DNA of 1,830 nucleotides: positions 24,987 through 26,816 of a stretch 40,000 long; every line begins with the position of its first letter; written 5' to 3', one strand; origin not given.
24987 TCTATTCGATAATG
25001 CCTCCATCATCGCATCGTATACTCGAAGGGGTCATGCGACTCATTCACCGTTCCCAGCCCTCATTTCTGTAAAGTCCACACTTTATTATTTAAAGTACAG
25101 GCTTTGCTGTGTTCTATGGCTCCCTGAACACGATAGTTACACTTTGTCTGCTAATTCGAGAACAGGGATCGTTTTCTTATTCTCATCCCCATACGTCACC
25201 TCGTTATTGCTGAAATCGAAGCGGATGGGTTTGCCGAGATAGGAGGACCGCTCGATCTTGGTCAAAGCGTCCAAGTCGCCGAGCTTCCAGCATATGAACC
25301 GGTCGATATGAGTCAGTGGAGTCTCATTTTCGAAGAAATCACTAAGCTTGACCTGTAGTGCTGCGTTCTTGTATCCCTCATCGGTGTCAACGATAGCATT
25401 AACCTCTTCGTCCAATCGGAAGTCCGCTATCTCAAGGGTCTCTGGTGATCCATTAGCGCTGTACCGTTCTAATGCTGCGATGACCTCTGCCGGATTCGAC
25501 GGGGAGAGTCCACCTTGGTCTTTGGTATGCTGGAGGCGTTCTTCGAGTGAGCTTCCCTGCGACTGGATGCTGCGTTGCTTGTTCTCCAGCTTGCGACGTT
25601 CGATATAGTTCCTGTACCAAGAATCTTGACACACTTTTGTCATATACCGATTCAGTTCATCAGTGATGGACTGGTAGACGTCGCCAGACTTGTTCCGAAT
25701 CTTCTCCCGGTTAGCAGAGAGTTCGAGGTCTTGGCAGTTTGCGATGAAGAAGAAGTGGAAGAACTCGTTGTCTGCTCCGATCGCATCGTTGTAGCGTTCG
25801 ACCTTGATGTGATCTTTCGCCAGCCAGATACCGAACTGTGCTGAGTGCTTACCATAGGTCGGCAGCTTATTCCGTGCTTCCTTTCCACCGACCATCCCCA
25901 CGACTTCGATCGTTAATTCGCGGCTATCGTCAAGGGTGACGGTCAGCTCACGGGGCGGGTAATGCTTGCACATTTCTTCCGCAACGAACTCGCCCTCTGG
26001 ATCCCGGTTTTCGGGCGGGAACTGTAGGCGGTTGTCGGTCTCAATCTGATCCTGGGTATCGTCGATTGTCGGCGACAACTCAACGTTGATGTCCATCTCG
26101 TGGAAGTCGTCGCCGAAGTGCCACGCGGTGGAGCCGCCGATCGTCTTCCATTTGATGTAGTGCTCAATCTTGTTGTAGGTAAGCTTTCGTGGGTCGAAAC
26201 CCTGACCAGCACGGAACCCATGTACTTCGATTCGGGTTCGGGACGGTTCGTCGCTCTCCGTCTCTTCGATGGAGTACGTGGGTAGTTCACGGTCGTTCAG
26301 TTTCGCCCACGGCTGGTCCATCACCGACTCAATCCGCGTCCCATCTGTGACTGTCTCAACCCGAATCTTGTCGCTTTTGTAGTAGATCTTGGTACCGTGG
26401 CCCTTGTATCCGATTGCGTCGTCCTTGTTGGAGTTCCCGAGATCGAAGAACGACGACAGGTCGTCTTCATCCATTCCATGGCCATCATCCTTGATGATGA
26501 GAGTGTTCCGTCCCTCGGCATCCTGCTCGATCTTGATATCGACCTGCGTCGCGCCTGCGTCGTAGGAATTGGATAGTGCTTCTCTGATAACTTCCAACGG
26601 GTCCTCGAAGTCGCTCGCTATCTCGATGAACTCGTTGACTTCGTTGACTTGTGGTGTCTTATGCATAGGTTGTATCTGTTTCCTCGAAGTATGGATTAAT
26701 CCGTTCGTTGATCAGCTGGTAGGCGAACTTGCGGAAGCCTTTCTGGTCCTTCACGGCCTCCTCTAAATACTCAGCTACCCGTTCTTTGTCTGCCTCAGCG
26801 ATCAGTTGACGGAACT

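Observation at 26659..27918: Second, shorter TGT paralogue in the same operon: two catalytically intact transglycosylases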

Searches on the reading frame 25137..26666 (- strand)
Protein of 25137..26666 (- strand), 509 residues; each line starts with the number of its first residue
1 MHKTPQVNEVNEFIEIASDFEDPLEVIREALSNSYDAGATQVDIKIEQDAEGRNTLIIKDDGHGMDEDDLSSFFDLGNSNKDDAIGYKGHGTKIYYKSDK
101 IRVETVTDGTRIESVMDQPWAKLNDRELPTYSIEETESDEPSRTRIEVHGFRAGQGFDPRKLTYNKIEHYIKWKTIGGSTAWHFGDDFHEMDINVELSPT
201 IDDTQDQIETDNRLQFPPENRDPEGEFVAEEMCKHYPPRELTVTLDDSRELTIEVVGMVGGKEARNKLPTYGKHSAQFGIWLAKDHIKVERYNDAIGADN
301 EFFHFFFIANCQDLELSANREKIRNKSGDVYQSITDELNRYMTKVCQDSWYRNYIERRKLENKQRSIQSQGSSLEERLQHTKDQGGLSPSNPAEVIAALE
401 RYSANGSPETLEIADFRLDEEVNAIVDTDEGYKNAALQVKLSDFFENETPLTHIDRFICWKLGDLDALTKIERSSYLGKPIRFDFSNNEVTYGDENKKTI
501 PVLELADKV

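Call 5: search_protein_families(library=pfam, proteins=[window:25137-26666:-], max_evalue=0.01)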
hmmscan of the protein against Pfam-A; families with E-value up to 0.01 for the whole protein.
window:25137-26666:- (509 aa): 2 families
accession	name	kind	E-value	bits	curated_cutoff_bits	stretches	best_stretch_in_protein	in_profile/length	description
PF13589.12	HATPase_c_3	-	9.8e-15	55.2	25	1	25-136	5-124/137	Histidine kinase-, DNA gyrase B-, and HSP90-like ATPase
PF02518.31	HATPase_c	-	1e-09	39.2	26.4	1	23-92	6-75/111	Histidine kinase-, DNA gyrase B-, and HSP90-like ATPase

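Call 8: search_protein_families(library=ncbifam, proteins=[window:25137-26666:-], max_evalue=0.01)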
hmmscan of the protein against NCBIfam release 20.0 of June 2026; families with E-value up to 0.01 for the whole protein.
window:25137-26666:- (509 aa): 15 families
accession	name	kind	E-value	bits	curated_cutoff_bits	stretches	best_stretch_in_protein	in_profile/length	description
TIGR00585.2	mutl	equivalog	1.4e-10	40.7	180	1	21-74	19-70/555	DNA mismatch repair endonuclease MutL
NF050001.1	restrict_BbrUII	equivalog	8.5e-10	37.8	550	1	26-77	24-72/659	BbrUII/HgiDII family restriction enzyme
NF000952.0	PRK00095.2-2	subfamily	9.1e-09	34.3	840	1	20-71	20-69/623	DNA mismatch repair endonuclease MutL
NF047352.1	P_loop_sacsin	domain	1.4e-08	35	50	1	26-93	3-68/80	sacsin N-terminal ATP-binding-like domain-containing protein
NF000948.0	PRK00095.1-1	equivalog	6.9e-08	31.9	701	1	21-71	21-69/625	DNA mismatch repair endonuclease MutL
NF000949.0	PRK00095.1-2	equivalog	1.1e-07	31.4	750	1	21-71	25-73/634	DNA mismatch repair endonuclease MutL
NF000953.0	PRK00095.2-4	equivalog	5.4e-07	28.9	693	1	21-71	21-69/611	DNA mismatch repair endonuclease MutL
NF000950.0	PRK00095.1-3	equivalog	1.3e-06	27.2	756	1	20-74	21-73/641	DNA mismatch repair endonuclease MutL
NF000954.0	PRK00095.2-5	equivalog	1.6e-05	23.5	937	1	20-71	24-73/588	DNA mismatch repair endonuclease MutL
NF040750.1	tetrathio_HK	equivalog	7.9e-05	21.3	750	1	26-86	460-519/555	tetrathionate respiration histidine kinase TtrS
NF052443.1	SensHisKinMctS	equivalog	0.00035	19.1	700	1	26-117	363-447/457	two-component system sensor histidine kinase MctS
NF000951.0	PRK00095.2-1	equivalog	0.00053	18.8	391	1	24-72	26-71/559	DNA mismatch repair endonuclease MutL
NF041932.1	MzaB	equivalog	0.00085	17.8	850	1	29-82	18-70/480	MZA anti-phage system associated ATPase MzaB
NF008184.0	PRK10935.1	equivalog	0.0011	17.7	553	1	24-68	473-518/565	nitrate/nitrite two-component system sensor histidine kinase NarQ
NF007896.0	PRK10600.1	equivalog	0.0054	15.4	578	1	24-69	500-545/598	nitrate/nitrite two-component system sensor histidine kinase NarX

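Call 52: search_protein_families(library=padloc, proteins=[window:25137-26666:-], max_evalue=0.001)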
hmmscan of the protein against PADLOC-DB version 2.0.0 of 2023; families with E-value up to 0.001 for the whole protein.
window:25137-26666:- (509 aa): 3 families
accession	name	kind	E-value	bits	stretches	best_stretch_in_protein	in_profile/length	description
PDLC03968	TmtA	-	3.5e-06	23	1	21-90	73-139/1486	-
PDLC03419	REase_II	-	4.7e-05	19.9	1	25-75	27-76/695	Type II restriction enzyme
PDLC03972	TmtA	-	8.3e-05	18.8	1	38-103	61-125/1302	-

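Call 53: search_protein_families(library=phrogs, proteins=[window:25137-26666:-], max_evalue=0.001)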
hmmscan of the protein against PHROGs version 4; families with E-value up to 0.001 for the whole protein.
window:25137-26666:- (509 aa): 3 families
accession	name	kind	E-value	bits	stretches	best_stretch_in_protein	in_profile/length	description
phrog_6203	-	unknown function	1.9e-16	60.8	1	20-151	23-165/644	-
phrog_24466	-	unknown function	8.4e-06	25.6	1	20-71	20-69/597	-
phrog_857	-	unknown function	0.00066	20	0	14-75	346-408/468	-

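Call 84: search_solved_structures(query=window:25137-26666:-, max_evalue=0.01, show_alignments=0)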
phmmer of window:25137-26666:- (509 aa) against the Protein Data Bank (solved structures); distinct sequences matched with E-value up to 0.01: 15.
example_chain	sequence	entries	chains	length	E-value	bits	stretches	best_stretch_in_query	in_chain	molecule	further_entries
7aib_C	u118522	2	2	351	4.9e-05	25.6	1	19-71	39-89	DNA mismatch repair protein MutL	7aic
5akb_C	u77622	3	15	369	5.3e-05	25.5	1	19-71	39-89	DNA MISMATCH REPAIR PROTEIN MUTL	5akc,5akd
1b63_A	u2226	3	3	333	9.1e-05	24.8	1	19-71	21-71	MUTL | DNA mismatch repair protein mutL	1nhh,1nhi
1nhj_A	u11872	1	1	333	9.2e-05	24.7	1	19-71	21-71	DNA mismatch repair protein mutL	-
1b62_A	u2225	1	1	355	9.8e-05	24.6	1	19-71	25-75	PROTEIN (MUTL)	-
1bkn_A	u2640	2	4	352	9.8e-05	24.6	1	19-71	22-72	MUTL | DNA mismatch repair protein MutL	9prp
5x9y_C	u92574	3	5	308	0.0002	23.6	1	9-79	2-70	DNA mismatch repair protein MutL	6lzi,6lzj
6lzk_A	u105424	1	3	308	0.00021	23.5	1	9-79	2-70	DNA mismatch repair protein MutL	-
7p8v_A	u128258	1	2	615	0.00023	23.5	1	19-71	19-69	DNA mismatch repair protein MutL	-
9cdi_A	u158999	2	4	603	0.0019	20.4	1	26-93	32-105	ATPase MORC2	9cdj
5of9_A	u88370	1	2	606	0.002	20.4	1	26-93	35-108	MORC family CW-type zinc finger protein 2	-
5ofa_B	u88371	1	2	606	0.002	20.3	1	26-93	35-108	MORC family CW-type zinc finger protein 2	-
9cdf_A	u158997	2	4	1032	0.0041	19.3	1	26-93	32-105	ATPase MORC2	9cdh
5ofb_B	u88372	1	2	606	0.0081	18.3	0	26-93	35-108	MORC family CW-type zinc finger protein 2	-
9cdg_A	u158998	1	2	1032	0.0091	18.1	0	26-93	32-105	ATPase MORC2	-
